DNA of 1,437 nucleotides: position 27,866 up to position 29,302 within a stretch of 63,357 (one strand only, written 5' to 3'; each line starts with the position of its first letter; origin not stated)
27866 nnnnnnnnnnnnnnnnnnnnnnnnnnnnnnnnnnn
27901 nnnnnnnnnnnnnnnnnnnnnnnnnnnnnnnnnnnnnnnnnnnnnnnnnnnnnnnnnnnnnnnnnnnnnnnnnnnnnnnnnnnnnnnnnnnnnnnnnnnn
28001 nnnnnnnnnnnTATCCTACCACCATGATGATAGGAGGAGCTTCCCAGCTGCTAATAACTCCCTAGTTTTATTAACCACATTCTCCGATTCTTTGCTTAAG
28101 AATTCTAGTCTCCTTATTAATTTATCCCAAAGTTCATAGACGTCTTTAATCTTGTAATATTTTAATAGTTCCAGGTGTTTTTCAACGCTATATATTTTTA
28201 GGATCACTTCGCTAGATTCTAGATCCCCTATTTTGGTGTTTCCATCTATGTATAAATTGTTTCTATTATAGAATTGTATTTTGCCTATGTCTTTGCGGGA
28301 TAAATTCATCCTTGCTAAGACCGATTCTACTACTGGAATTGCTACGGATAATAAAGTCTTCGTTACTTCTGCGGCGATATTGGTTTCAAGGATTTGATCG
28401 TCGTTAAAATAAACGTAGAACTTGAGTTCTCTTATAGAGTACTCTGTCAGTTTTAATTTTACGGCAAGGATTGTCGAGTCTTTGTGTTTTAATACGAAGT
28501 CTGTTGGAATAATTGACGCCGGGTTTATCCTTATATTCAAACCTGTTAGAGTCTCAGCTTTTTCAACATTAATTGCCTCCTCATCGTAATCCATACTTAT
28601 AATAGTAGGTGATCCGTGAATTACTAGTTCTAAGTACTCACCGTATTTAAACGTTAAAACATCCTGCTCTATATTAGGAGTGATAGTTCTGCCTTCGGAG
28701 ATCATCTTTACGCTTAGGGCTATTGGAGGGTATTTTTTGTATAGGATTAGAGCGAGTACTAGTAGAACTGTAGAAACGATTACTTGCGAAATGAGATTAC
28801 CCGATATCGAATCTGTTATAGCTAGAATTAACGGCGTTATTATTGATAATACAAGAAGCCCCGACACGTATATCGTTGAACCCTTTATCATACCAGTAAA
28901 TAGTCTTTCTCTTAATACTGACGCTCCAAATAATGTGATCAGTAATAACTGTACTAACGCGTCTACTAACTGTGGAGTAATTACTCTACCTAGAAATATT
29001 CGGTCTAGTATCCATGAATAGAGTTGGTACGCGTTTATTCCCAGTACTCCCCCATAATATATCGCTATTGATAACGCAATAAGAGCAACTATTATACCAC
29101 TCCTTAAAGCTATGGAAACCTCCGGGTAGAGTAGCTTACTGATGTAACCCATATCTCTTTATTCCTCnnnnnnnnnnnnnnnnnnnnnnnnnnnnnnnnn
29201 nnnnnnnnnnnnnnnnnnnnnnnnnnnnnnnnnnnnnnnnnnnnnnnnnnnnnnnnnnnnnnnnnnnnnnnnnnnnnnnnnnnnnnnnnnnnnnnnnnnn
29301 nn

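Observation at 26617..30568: AT-rich three-gene operon of unrecognisable proteins (tandem-HTH protein, membrane protein, 464-aa protein)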

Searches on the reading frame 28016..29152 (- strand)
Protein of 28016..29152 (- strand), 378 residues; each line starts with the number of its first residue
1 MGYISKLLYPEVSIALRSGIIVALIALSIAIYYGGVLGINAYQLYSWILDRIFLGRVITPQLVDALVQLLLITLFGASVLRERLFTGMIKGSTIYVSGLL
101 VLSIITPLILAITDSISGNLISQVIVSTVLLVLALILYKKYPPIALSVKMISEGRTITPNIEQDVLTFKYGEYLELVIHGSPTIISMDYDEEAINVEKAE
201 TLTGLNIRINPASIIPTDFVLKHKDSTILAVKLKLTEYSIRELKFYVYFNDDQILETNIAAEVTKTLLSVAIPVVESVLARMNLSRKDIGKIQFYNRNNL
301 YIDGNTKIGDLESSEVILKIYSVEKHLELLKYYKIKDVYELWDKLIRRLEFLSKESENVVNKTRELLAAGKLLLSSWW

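Call 3: search_protein_families(library=pfam, proteins=[window:28016-29152:-], max_evalue=1)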
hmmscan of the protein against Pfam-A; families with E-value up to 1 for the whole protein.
window:28016-29152:- (378 aa): 0 families

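Call 4: search_protein_families(library=ncbifam, proteins=[window:28016-29152:-], max_evalue=1)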
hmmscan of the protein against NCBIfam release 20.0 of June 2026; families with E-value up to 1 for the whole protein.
window:28016-29152:- (378 aa): 0 families

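Call 5: search_protein_families(library=padloc, proteins=[window:28016-29152:-], max_evalue=1)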
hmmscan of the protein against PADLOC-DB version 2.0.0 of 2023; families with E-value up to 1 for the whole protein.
window:28016-29152:- (378 aa): 0 families

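Call 6: search_protein_families(library=phrogs, proteins=[window:28016-29152:-], max_evalue=1)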
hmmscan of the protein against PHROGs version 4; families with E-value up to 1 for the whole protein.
window:28016-29152:- (378 aa): 2 families
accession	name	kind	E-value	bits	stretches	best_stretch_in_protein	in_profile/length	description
phrog_8060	-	unknown function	0.0029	18.4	1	260-356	95-192/213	-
phrog_26093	-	unknown function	0.029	15.5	1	321-348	41-68/75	-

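Call 10: find_homologous_proteins(query=window:28016-29152:-)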
Query window:28016-29152:- (378 aa): 5 proteins with E <= 0.001 among 8000 candidates.
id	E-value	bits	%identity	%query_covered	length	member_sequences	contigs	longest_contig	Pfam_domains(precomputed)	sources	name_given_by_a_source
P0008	2.3e-221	752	96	100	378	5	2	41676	-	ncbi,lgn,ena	-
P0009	1.0e-182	625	76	100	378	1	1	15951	-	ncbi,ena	-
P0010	1.3e-114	401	51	100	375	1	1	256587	-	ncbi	-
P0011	2.5e-79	285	42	100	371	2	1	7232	-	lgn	-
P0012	2.2e-37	147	34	67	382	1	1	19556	-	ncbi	-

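Call 15: find_encoding_contigs(protein=P0012, flank=10000, max_places=3)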
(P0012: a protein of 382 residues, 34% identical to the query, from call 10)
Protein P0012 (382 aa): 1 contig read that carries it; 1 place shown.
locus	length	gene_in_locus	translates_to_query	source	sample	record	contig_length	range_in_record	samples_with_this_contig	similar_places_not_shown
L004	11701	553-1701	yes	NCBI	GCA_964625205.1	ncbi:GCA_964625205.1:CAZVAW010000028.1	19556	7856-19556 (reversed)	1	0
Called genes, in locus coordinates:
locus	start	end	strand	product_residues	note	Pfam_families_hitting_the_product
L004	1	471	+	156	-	?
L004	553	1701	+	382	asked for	-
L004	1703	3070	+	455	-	-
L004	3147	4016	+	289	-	PF01261:AP_endonuc_2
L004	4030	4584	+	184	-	PF01066:CDP-OH_P_transf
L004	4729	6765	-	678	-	PF01580:FtsK_SpoIIIE, PF01935:DUF87, PF05872:HerA_C (faint)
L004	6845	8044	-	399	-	PF09376:NurA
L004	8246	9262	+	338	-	PF01368:DHH (faint)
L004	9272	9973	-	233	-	-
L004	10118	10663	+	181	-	PF01928:CYTH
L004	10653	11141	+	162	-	PF00293:NUDIX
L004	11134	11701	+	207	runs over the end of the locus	PF12705:PDDEXK_1 (weak)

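Call 27: search_solved_structures(query=A5, max_evalue=10)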
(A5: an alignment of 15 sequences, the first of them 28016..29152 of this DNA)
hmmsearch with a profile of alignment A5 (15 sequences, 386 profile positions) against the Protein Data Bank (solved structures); distinct sequences matched with E-value up to 10: 8.
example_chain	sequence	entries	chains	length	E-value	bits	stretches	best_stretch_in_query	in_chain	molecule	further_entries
3s5t_A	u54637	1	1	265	0.018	17.5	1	220-263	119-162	DUF3298 family protein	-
4ug3_A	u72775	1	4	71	0.41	13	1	324-381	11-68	CELL CYCLE PROTEIN GPSB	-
6msp_A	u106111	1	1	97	0.5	12.7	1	229-281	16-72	De novo Designed Protein Foldit3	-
6gpz_B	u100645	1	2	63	0.51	12.7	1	330-379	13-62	Cell cycle protein GpsB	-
6gp7_B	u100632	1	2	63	1.1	11.6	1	330-379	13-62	Cell cycle protein GpsB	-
5hno_A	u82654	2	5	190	1.4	11.2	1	262-337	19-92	ABC type transport system putative ATP binding protein | ABC transporter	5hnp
8xjg_A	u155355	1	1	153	1.6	11.1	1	223-263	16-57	YqeY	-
7www_A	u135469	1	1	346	2.3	10.5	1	219-319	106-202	Glyceraldehyde-3-phosphate dehydrogenase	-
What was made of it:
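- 28019..28717 (-): B, soluble C-terminal part (residues about 146-378): beta-rich region, beta-grasp/ubiquitin-like segment (about 245-322), helical coiled-coil tail, and a conserved C-terminus ending in ...W-W. A weak GpsB coiled-coil hit is in call 27.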

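Call 40: search_protein_families(library=pfam, alignment_id=A5, max_evalue=5)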
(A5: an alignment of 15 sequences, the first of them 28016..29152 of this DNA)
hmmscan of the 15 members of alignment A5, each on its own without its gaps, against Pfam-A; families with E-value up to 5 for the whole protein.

A. member 1, window:28016-29152:- (378 aa): 0 families

B. families by the number of members that match (of 15 scanned): 15 families
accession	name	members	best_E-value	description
PF14533.12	USP7_C2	2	0.00014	Ubiquitin-specific protease C-terminal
PF10882.14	bPH_5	1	0.014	Bacterial PH domain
PF17618.7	SL4P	1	0.018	Uncharacterized Strongylid L4 protein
PF20930.2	Dicer_PBD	1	0.049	Dicer, partner-binding domain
PF07284.16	BCHF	1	0.07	2-vinyl bacteriochlorophyllide hydratase (BCHF)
PF02723.19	CoV_E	1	0.087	Coronavirus small envelope protein E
PF15027.12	MGT5A_N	1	0.14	MGT5A-like, N-terminal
PF13954.11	PapC_N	1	0.17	PapC N-terminal domain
PF06486.16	DUF1093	1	0.19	Protein of unknown function (DUF1093)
PF14847.12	Ras_bdg_2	1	0.21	Ras-binding domain of Byr2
PF21773.2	ODAD1_CC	1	0.31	ODAD1 central coiled coil region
PF04831.18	POPDC1-3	1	0.37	POPDC1-3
PF02504.20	FA_synthesis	1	0.7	Fatty acid synthesis protein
PF22571.1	LiaI-LiaF-TM_PspC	1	2.5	PspC transmembrane region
PF16214.10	AC_N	1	4.9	Adenylyl cyclase N-terminal extracellular and transmembrane region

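Call 86: find_related_loci(query=A5, collection=viral_contigs, flank=8000)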
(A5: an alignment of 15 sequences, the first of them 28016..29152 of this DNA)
Query A5 (378 aa) in viral_contigs; peptide patterns used: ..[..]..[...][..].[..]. (x = any residue, [..] = any of these).
3 stretches matched a pattern, but none encodes a relative of the query by tblastn (E <= 1e-3).

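Call 90: search_protein_families(library=pfam, proteins=[L004:535-1698:+], max_evalue=0.1)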
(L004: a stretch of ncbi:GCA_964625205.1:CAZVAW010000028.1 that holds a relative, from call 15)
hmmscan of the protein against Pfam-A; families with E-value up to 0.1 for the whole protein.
L004:535-1698:+ (388 aa): 0 families
